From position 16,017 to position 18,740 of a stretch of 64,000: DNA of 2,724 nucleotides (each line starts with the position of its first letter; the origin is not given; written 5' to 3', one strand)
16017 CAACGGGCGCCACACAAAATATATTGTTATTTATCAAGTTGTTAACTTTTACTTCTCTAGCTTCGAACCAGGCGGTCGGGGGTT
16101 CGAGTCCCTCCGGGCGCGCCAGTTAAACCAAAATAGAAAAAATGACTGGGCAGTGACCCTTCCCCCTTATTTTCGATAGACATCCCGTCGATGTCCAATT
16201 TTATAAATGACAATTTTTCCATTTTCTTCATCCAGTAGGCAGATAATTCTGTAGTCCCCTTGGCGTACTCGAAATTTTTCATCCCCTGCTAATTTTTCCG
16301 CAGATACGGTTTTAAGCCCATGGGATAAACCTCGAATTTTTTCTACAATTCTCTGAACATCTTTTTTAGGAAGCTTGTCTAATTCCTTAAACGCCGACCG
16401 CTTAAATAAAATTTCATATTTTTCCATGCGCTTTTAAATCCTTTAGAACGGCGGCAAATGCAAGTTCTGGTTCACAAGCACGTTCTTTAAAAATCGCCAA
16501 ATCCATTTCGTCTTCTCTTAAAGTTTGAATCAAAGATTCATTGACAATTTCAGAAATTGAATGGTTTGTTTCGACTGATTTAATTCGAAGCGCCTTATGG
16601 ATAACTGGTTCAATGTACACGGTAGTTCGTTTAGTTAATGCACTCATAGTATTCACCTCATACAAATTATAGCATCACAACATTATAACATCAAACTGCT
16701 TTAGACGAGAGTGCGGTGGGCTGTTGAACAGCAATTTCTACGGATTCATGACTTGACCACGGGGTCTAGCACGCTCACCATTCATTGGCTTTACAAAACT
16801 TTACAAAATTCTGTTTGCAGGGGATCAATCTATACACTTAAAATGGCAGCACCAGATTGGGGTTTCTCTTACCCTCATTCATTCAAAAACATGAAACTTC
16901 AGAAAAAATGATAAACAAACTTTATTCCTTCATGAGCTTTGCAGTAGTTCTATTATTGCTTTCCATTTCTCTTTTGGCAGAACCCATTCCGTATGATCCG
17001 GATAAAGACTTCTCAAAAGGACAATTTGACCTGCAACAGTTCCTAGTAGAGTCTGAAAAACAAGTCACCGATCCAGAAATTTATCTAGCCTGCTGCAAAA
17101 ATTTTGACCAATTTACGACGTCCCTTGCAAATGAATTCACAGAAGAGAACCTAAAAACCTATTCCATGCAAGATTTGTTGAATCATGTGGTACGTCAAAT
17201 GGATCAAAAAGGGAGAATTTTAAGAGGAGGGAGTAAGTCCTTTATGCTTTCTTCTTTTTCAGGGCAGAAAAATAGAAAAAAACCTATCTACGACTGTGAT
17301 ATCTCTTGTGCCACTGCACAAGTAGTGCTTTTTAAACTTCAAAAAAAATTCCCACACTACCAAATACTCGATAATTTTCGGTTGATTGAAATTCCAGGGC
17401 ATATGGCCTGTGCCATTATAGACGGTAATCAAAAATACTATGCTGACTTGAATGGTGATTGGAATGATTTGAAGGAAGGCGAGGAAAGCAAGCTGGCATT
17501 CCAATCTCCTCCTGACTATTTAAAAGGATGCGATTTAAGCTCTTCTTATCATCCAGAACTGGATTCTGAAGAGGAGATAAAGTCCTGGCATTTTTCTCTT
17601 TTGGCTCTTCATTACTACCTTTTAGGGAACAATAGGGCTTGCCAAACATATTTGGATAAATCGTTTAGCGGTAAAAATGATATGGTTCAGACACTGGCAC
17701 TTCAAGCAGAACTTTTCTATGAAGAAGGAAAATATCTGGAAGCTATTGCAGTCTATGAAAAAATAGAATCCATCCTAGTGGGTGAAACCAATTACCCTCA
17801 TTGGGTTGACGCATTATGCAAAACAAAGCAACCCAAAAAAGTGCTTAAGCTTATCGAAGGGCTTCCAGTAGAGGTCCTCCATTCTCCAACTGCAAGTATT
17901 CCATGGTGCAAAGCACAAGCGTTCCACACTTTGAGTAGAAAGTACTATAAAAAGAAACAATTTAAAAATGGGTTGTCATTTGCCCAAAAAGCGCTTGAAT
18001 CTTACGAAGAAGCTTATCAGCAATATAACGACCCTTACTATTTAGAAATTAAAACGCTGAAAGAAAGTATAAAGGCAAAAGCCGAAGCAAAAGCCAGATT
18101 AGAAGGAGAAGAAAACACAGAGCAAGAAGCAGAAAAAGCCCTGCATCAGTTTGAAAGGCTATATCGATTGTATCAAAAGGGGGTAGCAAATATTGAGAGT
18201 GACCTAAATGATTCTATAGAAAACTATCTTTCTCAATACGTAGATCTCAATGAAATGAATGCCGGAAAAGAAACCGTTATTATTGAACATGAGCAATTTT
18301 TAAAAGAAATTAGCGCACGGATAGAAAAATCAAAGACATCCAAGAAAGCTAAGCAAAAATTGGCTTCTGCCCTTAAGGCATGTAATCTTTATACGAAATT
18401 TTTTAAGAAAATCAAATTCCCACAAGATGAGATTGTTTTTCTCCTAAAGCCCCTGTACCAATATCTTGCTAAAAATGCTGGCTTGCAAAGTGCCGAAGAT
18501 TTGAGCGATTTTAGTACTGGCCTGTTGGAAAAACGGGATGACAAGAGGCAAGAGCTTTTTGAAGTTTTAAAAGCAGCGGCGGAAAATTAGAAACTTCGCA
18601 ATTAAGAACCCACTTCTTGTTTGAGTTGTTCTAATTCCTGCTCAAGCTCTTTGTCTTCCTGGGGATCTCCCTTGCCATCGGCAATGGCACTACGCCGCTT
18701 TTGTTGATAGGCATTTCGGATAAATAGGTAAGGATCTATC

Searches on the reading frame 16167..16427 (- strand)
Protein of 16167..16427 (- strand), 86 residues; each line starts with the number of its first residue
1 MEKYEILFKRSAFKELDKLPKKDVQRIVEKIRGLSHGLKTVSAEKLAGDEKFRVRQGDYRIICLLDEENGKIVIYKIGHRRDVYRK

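Call 7: search_protein_families(library=pfam, proteins=[window:16167-16427:-], max_evalue=0.01)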
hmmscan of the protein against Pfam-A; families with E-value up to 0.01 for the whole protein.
window:16167-16427:- (86 aa): 1 family
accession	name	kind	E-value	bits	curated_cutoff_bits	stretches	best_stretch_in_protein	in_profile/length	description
PF05016.21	ParE_toxin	-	1.3e-07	32.6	23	1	6-84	1-89/89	ParE toxin of type II toxin-antitoxin system, parDE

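Call 16: find_encoding_contigs(protein=window:16167-16427:-, flank=10000, max_places=10)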
Protein window:16167-16427:- (86 aa): 1 contig read that carries it; 1 place shown.
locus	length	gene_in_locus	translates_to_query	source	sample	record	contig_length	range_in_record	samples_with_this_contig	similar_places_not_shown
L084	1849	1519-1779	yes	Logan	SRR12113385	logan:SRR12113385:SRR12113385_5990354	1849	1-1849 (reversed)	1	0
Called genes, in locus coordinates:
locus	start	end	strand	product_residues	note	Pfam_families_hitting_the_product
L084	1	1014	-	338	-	?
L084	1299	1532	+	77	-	PF22180:RH3_dom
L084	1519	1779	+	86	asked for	PF05016:ParE_toxin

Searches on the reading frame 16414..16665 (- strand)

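Call 7: search_protein_families(library=pfam, proteins=[window:16414-16665:-], max_evalue=0.01)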
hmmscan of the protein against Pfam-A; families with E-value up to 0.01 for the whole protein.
window:16414-16665:- (83 aa): 0 families

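Call 22: search_protein_families(library=ncbifam, proteins=[window:16414-16665:-], max_evalue=0.01)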
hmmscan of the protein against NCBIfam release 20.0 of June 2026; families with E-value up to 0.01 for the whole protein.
window:16414-16665:- (83 aa): 1 family
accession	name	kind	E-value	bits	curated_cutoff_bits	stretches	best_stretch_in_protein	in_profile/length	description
NF052617.1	slr0373_blue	equivalog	0.00029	20.8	100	1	13-53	5-45/113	slr0373 family blue light stress response protein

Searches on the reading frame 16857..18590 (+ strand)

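Call 7: search_protein_families(library=pfam, proteins=[window:16857-18590:+], max_evalue=0.01)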
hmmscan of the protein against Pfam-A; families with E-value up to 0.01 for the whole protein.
window:16857-18590:+ (577 aa): 1 family
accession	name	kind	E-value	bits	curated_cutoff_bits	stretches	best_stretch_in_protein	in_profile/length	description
PF12895.13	ANAPC3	-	0.0084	16.8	27.2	1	248-302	28-81/82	Anaphase-promoting complex, cyclosome, subunit 3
